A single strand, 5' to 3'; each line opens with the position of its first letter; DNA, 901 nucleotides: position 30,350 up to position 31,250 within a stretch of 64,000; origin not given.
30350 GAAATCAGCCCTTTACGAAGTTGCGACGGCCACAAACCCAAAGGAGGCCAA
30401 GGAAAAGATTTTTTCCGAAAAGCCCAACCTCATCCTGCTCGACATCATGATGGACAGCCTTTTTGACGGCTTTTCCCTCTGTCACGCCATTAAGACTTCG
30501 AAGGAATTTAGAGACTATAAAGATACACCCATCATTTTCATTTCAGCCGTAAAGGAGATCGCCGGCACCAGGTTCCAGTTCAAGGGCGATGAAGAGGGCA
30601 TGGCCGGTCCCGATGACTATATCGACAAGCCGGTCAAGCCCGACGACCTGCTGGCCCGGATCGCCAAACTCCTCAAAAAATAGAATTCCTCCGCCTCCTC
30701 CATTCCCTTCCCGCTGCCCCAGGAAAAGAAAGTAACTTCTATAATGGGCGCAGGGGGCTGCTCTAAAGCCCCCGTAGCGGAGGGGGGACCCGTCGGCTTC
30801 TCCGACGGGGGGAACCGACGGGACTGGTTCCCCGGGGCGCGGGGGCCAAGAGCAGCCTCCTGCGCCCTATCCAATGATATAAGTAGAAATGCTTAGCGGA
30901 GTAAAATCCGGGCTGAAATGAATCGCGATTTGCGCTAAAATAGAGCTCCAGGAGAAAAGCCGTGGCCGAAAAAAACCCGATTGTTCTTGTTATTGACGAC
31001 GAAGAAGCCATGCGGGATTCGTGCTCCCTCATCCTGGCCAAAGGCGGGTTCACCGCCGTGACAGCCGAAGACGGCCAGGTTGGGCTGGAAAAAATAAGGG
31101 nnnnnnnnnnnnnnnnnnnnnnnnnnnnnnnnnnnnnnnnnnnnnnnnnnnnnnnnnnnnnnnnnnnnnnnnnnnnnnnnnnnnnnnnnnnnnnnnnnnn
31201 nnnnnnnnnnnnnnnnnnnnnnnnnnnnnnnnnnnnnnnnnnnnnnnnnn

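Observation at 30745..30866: Repeat B: candidate new structured RNA with covariation support and its own TATAAT box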

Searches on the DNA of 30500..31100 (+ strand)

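Call 5: search_rna_families(source=window, start=30500, end=31100, threshold=evalue, max_evalue=10, show_alignments=3)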
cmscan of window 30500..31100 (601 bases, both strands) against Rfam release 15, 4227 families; matches with E-value up to 10: 3.
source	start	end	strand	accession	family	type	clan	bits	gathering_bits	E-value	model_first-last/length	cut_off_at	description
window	30795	30882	+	RF00601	SCARNA20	Gene; snRNA; snoRNA; scaRNA;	-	13.7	44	4.6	1-130/130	no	Small Cajal body specific RNA 20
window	30743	30834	+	RF02505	Atu_L6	Gene; sRNA;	-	13.5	100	2.1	1-124/124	no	Rhizobiales sRNA Atu_L6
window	30872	30956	+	RF02035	IMES-2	Gene;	-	12.1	54.7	1.6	1-141/141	no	IMES-2 RNA motif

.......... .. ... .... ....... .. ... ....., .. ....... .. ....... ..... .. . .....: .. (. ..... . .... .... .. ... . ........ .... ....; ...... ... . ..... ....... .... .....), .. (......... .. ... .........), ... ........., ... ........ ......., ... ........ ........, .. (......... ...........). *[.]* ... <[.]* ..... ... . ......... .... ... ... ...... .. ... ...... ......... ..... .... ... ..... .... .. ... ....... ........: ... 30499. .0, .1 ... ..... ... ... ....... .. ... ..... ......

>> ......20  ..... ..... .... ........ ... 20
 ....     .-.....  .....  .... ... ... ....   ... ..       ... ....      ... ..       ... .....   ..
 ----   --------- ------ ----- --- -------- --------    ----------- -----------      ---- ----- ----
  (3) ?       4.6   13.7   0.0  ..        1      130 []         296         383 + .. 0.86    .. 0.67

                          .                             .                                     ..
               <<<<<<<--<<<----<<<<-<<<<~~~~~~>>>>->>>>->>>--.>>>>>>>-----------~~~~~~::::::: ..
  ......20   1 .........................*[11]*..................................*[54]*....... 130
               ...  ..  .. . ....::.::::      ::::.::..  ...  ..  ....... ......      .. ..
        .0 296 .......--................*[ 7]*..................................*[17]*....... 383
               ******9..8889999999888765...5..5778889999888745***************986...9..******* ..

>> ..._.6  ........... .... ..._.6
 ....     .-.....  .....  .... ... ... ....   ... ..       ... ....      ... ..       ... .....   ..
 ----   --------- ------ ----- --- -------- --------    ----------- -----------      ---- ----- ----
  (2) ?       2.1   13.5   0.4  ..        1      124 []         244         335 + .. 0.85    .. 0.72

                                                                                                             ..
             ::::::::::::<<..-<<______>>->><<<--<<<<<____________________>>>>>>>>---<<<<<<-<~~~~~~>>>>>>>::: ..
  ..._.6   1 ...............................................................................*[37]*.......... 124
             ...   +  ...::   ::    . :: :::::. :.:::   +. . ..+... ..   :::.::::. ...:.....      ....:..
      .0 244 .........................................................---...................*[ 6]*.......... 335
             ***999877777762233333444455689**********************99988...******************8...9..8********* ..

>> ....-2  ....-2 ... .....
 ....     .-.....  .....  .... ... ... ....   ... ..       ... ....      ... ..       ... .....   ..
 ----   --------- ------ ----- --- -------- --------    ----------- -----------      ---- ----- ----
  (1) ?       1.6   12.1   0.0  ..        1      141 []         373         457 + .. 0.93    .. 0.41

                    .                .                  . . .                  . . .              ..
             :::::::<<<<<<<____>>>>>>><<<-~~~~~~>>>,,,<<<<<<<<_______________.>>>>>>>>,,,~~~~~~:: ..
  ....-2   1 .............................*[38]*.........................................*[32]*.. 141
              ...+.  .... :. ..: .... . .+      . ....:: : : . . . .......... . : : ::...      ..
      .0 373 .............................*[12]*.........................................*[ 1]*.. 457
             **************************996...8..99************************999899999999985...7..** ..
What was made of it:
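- On Any Rfam family: Sub-threshold hits have E of about 1.6-4.6 and look like chance (call 5).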

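Call 26: build_rna_model(alignment_id=A3, structure=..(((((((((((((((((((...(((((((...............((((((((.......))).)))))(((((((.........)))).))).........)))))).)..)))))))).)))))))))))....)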
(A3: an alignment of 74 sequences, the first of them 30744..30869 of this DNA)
Model R1 built from alignment A3 (74 sequences, 137 columns); structure: as given.
model positions 126; base pairs 41; branch points 1; effective number of sequences 1.37; information 0.59 bits per position. Calibrated on 0.2 Mb of random sequence (short: E-values are rough).
structure used (alignment columns):
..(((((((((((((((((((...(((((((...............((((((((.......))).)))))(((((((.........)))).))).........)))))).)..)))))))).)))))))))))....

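Call 27: search_with_rna_model(model_id=R1, sources=[window, L001, L002, L003, L004, L005, L006, L007, L008, L009, L010, L011, L012, L013, L014, L015, L016, L017, L018, L019, L020, L021, L022, L023, L024, L025, L026, L027, L028, L029, L030, L031, L032, L033, L034, L035, L036, L037, L038, L039, L040, L041, L042, L043, L044, L045, L046, L047, L048, L049, L050, L051, L052, L053, L054, L055, L056, L057, L058, L059, L060, L061, L062, L063, L064, L065, L066, L067, L068, L069, L070, L071, L072, L073, L074, L075, L076, L077, L078, L079, L080, L081, L082, L083, L084, L085, L086, L087, L088, L089, L090, L091, L092, L093, L094, L095, L096, L097, L098, L099], max_evalue=0.01)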
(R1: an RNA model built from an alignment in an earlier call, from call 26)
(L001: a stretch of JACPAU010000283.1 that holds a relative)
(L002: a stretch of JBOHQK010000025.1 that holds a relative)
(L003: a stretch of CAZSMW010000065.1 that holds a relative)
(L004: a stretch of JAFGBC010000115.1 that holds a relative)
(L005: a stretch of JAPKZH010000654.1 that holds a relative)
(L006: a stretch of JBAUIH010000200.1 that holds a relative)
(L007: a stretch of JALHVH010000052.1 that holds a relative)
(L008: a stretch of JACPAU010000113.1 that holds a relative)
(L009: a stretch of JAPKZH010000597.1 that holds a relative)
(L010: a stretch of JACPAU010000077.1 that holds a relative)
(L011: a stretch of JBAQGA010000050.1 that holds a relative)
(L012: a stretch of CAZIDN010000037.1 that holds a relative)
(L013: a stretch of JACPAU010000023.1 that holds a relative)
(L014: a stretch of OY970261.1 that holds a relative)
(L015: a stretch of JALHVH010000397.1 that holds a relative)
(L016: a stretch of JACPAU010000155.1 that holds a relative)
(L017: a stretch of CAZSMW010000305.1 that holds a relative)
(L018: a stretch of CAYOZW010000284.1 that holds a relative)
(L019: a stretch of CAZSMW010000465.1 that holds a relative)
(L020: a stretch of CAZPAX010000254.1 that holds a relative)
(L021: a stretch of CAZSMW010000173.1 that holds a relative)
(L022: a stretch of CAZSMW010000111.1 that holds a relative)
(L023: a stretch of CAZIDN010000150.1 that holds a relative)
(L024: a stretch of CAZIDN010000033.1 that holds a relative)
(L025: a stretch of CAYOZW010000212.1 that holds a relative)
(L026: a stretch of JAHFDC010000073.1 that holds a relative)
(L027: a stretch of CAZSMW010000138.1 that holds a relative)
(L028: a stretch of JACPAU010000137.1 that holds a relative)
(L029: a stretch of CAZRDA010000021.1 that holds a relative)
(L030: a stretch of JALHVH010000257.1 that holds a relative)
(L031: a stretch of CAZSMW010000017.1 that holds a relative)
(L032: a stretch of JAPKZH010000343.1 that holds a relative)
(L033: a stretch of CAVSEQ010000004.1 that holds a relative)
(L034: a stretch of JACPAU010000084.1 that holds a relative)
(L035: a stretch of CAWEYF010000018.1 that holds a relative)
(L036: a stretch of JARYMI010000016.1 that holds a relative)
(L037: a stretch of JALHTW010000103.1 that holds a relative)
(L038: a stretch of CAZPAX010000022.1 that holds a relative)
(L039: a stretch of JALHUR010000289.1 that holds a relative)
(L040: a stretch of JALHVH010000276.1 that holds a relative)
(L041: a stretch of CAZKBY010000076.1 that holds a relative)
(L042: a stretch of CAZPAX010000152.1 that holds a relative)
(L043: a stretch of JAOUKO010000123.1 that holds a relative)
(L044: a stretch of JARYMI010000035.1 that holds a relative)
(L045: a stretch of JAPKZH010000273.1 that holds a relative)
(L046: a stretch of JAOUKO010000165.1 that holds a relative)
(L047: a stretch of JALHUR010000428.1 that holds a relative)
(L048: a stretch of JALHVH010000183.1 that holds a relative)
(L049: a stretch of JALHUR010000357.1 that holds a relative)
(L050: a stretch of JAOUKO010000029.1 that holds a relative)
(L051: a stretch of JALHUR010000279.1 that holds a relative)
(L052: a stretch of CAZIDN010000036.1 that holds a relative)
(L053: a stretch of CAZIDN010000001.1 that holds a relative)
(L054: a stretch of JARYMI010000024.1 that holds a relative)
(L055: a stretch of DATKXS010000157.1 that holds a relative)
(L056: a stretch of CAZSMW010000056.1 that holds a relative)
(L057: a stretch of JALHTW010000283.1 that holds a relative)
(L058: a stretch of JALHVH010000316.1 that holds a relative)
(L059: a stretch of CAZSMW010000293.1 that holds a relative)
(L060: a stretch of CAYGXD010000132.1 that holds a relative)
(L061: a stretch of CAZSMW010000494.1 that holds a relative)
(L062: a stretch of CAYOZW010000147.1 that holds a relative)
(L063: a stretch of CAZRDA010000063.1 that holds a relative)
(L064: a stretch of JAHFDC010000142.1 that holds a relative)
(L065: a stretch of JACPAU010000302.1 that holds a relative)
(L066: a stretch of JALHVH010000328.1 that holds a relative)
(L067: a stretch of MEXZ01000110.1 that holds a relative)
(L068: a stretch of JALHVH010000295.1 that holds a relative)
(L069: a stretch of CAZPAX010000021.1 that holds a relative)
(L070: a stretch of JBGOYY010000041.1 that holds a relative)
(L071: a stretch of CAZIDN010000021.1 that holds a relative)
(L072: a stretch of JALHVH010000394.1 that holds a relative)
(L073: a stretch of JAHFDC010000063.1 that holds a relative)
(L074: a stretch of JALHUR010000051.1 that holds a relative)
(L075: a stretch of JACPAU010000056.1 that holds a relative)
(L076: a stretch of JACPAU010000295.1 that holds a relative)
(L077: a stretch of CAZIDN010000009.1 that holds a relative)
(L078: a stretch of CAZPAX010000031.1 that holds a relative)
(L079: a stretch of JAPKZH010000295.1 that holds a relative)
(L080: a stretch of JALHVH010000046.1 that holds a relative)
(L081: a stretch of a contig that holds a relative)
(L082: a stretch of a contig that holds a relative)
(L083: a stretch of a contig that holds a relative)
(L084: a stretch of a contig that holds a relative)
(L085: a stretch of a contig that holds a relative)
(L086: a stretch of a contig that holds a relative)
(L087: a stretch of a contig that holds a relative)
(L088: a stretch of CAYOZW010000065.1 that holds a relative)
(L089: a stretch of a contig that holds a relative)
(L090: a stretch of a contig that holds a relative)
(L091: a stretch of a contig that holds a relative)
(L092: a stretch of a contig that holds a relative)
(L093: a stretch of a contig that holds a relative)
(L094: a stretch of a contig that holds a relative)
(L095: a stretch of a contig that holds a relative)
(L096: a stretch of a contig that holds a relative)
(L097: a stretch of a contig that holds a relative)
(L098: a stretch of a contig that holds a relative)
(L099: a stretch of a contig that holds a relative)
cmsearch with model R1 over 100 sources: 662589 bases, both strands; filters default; matches with E-value up to 0.01: 116.
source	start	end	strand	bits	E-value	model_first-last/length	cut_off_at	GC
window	30744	30869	+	138.1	1.7e-27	1-126/126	no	0.74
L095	541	666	-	134.2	1.3e-26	1-126/126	no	0.75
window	52251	52377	+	133.7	1.6e-26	1-126/126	no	0.71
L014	3427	3552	+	133.2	2.1e-26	1-126/126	no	0.75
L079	52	177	+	132.8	2.6e-26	1-126/126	no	0.75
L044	748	873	-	132.8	2.6e-26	1-126/126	no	0.75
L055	7667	7794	-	132.7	2.7e-26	1-126/126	no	0.67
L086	2589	2714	-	132.5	3e-26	1-126/126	no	0.73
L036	4105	4230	+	132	3.9e-26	1-126/126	no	0.75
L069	3337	3462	+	130.8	6.9e-26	1-126/126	no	0.72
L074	1224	1349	+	130.6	7.6e-26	1-126/126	no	0.68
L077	7387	7512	+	130.3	9.2e-26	1-126/126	no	0.75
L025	83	204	-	129.5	1.4e-25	1-126/126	no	0.69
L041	3057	3182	-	127.7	3.4e-25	1-126/126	no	0.72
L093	7513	7638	+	127.7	3.4e-25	1-126/126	no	0.77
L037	2928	3053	+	127.6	3.6e-25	1-126/126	no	0.75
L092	1217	1342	-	127.3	4.3e-25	1-126/126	no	0.77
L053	5578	5703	+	126.6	5.9e-25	1-126/126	no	0.76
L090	7358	7479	+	125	1.3e-24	1-126/126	no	0.74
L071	114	238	+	124.5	1.7e-24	1-126/126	no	0.78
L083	7101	7227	+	124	2.3e-24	1-126/126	no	0.74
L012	4318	4443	-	123.4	3.1e-24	1-126/126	no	0.77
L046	4706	4831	-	122.2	5.7e-24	1-126/126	no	0.75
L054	6112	6236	+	121.5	8e-24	1-126/126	no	0.69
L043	7806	7932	+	121.4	8.6e-24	1-126/126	no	0.75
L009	4711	4836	-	121.3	8.9e-24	1-126/126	no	0.79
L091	1760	1881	+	121.1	9.9e-24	1-126/126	no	0.69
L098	4075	4199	+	119.9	1.9e-23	1-126/126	no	0.79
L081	6764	6888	+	119.5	2.2e-23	1-126/126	no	0.76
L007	2400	2526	-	117.3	7.1e-23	1-126/126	no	0.69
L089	2488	2609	-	117.2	7.4e-23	1-126/126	no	0.73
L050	7310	7437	-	116.3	1.2e-22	1-126/126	no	0.73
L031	739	864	-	115.9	1.4e-22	1-126/126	no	0.67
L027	1856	1980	-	115.9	1.4e-22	1-126/126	no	0.73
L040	7417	7540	+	115.4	1.8e-22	1-126/126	no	0.75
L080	205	331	-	115.3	1.9e-22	1-126/126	no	0.7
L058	3201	3327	-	114.9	2.4e-22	1-126/126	no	0.7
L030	3409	3533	-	114.4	3e-22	1-126/126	no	0.72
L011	1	110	+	113.5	4.9e-22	17-126/126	5'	0.74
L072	2414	2540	+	112.7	7.4e-22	1-126/126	no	0.75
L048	76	202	-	112.5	8.2e-22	1-126/126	no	0.7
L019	1663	1790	+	112.2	9.6e-22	1-126/126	no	0.7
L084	4484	4610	-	111.5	1.4e-21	1-126/126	no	0.69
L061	1581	1707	+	111.2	1.6e-21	1-126/126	no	0.69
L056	6679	6805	+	110.1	2.8e-21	1-126/126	no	0.69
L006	26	147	+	108.8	5.4e-21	1-126/126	no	0.75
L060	4134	4253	-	107.2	1.2e-20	1-126/126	no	0.73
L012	1872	1990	+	106.8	1.5e-20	1-126/126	no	0.7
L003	13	136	-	106.7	1.6e-20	1-126/126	no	0.75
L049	4309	4423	-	106.2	2.1e-20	1-126/126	no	0.71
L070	264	387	+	104.4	5e-20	1-126/126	no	0.72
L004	2139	2265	-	104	6.2e-20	1-126/126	no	0.76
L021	138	261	-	103.6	7.7e-20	1-126/126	no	0.75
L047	2371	2548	-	102.8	1.2e-19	1-126/126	no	0.61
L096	7087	7198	-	102.4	1.4e-19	15-126/126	5'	0.79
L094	1644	1766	+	101.4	2.3e-19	1-126/126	no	0.76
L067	4058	4178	+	100.8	3.2e-19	1-126/126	no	0.72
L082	1110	1230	+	100.8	3.2e-19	1-126/126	no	0.77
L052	1842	1962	-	100.4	4e-19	1-126/126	no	0.69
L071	6845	6963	-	99.4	6.3e-19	1-126/126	no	0.69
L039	1943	2064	-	98.4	1.1e-18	1-126/126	no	0.65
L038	1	99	-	95.5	4.8e-18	1-99/126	3'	0.74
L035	4198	4319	+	80.9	8.1e-15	1-126/126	no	0.76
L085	475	618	+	80.6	9.6e-15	1-126/126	no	0.7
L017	2785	2929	+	75.3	1.4e-13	1-126/126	no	0.72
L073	1929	2055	-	74.1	2.6e-13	1-126/126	no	0.81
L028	4923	5042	+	70.8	1.4e-12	1-126/126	no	0.8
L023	1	77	-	70.1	2e-12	1-77/126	3'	0.75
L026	1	115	-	69.4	2.9e-12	1-114/126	3'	0.82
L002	7451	7551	+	67.6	7.2e-12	14-113/126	no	0.8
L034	6162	6287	-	66.7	1.2e-11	1-126/126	no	0.83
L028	8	90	+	66.7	1.2e-11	25-105/126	no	0.77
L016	5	131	+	65.8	1.8e-11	1-126/126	no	0.84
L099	4080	4205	-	65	2.8e-11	1-126/126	no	0.83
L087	4162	4316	+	61.9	1.3e-10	1-126/126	no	0.65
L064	813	938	-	61.6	1.5e-10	1-126/126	no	0.83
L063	2172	2297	+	61.2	1.9e-10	1-126/126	no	0.83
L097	3577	3702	-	60.5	2.8e-10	1-126/126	no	0.82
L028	1814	1933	+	60.3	3e-10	1-126/126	no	0.82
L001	23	99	+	59.8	3.9e-10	27-101/126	no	0.78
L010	3409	3489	-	58.7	7e-10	25-103/126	no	0.8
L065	2409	2536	-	54.9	4.7e-09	1-126/126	no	0.84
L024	1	65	-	54.4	6.1e-09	1-65/126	3'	0.75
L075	4054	4147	+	54.3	6.3e-09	1-94/126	3'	0.81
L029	4984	5072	+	52.9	1.3e-08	1-89/126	3'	0.8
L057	1564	1639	+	48.7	1.1e-07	1-126/126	no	0.88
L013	1244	1370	+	47.9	1.7e-07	1-126/126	no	0.85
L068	160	307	+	46.2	4.1e-07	1-126/126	no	0.66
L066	407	517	+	45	7.4e-07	18-109/126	no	0.71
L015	1718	1862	-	44.3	1.1e-06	1-126/126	no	0.68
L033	1557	1647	-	43.5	1.6e-06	1-126/126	no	0.74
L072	3924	4068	-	42.7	2.5e-06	1-126/126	no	0.67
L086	2589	2714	+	40.7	6.6e-06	1-126/126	no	0.73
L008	1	67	-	40.6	7.2e-06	1-65/126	3'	0.81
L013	1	81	+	36.2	6.6e-05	46-126/126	5'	0.79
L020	2666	2742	+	35.5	9.5e-05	1-90/126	3'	0.71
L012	1871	1991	-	34.6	0.00015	1-126/126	no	0.69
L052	1842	1962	+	34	0.0002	1-126/126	no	0.69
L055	7667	7794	+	33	0.00034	1-126/126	no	0.67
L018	366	492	+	32.8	0.00037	1-126/126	no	0.69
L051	2824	2869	+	32.3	0.00049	1-46/126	3'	0.78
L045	2932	3067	+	32.3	0.00049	1-126/126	no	0.64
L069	3337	3462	-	32.2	0.00052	1-126/126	no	0.72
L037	2928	3053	-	32.1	0.00053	1-126/126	no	0.75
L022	1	45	-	32.1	0.00055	1-45/126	3'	0.67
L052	5521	5606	+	31.5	0.00073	1-90/126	3'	0.72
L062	3805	3897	+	30.8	0.0011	30-98/126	no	0.54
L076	954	1055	-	30.7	0.0011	1-126/126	no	0.86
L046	4882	4955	+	30.2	0.0014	1-126/126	no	0.66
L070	2895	2968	+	28.9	0.0028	1-126/126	no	0.7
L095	541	666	+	28.1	0.0042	1-126/126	no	0.75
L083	7101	7227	-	27.6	0.0053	1-126/126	no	0.74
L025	83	204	+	27.5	0.0058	1-126/126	no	0.69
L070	264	387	-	27.2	0.0066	1-126/126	no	0.72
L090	7358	7479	-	26.9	0.0077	1-126/126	no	0.74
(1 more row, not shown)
